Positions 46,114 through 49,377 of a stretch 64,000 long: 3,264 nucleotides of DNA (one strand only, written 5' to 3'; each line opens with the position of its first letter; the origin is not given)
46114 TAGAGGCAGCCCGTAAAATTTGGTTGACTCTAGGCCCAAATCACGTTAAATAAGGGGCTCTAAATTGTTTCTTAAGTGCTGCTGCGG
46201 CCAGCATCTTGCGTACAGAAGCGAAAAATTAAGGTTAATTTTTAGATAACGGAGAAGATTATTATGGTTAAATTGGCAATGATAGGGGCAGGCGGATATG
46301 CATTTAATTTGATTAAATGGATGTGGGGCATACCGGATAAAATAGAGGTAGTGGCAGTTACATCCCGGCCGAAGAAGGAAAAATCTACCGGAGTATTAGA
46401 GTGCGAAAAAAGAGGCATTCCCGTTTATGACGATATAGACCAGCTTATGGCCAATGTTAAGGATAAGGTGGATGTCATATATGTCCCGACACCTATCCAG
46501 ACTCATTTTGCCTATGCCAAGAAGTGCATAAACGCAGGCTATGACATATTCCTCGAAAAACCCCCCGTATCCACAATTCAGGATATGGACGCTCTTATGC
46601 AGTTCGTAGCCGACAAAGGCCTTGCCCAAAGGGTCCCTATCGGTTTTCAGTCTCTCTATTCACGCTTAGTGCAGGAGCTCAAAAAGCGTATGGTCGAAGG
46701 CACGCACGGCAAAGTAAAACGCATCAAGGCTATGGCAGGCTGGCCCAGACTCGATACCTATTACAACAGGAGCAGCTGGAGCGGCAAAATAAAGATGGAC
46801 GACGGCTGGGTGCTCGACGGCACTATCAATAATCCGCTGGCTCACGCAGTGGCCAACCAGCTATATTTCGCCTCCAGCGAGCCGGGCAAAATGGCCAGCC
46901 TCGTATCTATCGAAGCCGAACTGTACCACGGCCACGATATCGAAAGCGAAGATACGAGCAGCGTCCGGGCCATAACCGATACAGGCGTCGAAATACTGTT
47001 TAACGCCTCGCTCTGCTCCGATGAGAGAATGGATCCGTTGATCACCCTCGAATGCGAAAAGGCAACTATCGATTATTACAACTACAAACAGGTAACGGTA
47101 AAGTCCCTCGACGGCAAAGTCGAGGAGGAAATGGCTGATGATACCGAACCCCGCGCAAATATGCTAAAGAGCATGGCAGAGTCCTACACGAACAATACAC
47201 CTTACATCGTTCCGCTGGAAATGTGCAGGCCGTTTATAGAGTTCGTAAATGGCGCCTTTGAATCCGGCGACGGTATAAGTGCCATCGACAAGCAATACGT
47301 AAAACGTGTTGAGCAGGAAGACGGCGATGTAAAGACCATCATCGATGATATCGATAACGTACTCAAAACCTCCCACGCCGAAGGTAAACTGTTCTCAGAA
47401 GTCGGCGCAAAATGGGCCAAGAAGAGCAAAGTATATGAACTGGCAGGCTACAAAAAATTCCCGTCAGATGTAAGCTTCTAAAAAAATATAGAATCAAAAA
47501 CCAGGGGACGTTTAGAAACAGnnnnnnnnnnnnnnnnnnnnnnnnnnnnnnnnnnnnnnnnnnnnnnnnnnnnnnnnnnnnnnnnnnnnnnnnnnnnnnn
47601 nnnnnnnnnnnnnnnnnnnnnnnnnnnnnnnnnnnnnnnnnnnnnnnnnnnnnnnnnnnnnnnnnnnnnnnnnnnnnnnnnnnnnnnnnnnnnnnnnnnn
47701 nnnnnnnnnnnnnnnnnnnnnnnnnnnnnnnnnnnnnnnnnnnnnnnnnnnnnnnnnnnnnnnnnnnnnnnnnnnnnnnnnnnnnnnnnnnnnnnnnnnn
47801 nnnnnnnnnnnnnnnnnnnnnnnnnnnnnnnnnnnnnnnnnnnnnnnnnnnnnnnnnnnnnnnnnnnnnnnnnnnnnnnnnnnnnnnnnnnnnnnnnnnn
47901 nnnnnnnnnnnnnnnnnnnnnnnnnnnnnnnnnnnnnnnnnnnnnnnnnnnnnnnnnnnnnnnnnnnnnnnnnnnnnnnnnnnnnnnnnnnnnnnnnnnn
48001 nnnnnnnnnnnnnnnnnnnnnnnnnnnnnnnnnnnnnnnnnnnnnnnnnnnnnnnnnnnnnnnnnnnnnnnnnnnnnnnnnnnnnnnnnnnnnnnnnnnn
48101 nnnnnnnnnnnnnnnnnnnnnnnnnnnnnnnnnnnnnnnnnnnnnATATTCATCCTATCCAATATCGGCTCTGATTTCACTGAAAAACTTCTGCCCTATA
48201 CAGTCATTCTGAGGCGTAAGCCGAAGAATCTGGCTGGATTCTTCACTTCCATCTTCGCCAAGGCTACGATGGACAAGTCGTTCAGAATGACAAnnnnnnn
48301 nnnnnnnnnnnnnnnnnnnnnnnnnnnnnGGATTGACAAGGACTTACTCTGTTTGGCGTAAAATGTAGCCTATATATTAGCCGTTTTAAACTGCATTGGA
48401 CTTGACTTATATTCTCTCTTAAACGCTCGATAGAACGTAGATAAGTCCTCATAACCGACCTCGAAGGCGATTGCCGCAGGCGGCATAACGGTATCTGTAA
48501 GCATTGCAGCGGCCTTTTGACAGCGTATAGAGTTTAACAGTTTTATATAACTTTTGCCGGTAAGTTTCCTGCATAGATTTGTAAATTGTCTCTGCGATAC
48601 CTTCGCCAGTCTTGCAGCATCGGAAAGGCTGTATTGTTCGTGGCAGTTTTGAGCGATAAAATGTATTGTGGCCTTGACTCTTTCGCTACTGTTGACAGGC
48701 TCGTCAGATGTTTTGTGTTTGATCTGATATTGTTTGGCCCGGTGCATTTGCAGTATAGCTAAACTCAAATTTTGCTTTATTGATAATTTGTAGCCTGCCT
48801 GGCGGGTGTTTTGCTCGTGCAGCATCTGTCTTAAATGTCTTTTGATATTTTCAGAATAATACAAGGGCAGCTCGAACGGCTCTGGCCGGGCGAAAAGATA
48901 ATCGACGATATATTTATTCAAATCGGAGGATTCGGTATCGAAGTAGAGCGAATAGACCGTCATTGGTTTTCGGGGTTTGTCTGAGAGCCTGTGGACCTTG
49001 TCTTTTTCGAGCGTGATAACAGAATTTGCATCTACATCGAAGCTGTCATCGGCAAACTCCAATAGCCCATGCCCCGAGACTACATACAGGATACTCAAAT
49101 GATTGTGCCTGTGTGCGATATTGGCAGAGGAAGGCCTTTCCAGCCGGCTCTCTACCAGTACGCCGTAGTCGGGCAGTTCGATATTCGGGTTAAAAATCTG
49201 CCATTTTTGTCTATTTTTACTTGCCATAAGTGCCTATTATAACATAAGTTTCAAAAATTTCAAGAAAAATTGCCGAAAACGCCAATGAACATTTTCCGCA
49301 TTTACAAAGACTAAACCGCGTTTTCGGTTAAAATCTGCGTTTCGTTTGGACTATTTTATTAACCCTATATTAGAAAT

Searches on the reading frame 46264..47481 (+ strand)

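Call 59: search_protein_families(library=pfam, proteins=[window:46264-47481:+], max_evalue=0.00001)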
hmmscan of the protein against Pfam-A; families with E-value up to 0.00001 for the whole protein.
window:46264-47481:+ (405 aa): 2 families
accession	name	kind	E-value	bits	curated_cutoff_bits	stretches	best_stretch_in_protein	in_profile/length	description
PF01408.29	GFO_IDH_MocA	-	1.8e-18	67.8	24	1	3-120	2-114/120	Oxidoreductase family, NAD-binding Rossmann fold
PF22725.1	GFO_IDH_MocA_C3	-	1.9e-06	28.3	27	0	136-269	1-123/124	GFO/IDH/MocA C-terminal domain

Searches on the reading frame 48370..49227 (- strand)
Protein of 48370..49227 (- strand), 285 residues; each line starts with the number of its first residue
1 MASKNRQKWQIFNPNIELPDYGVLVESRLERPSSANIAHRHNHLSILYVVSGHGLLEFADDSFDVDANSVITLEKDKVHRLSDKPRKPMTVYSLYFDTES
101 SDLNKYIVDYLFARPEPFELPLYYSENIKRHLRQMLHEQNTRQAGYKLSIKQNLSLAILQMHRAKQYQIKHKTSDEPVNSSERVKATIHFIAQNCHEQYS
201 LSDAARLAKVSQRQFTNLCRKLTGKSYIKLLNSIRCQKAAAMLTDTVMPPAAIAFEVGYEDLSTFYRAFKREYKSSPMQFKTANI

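Call 62: search_protein_families(library=pfam, proteins=[window:48370-49227:-], max_evalue=0.001)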
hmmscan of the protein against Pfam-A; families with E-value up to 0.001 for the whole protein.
window:48370-49227:- (285 aa): 4 families
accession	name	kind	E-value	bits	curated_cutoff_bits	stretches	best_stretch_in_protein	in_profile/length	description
PF12833.13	HTH_18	-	9.7e-21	74.3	33.6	1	205-281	2-78/80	Helix-turn-helix domain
PF00165.29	HTH_AraC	-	7.7e-13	48.7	26.6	2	252-280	13-40/42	Bacterial regulatory helix-turn-helix proteins, AraC family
PF02311.25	AraC_binding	-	1.1e-09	38.5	21.1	1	38-150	18-127/135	AraC-like ligand binding domain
PF07883.17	Cupin_2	-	0.00022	21.3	27.2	1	36-93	11-68/70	Cupin domain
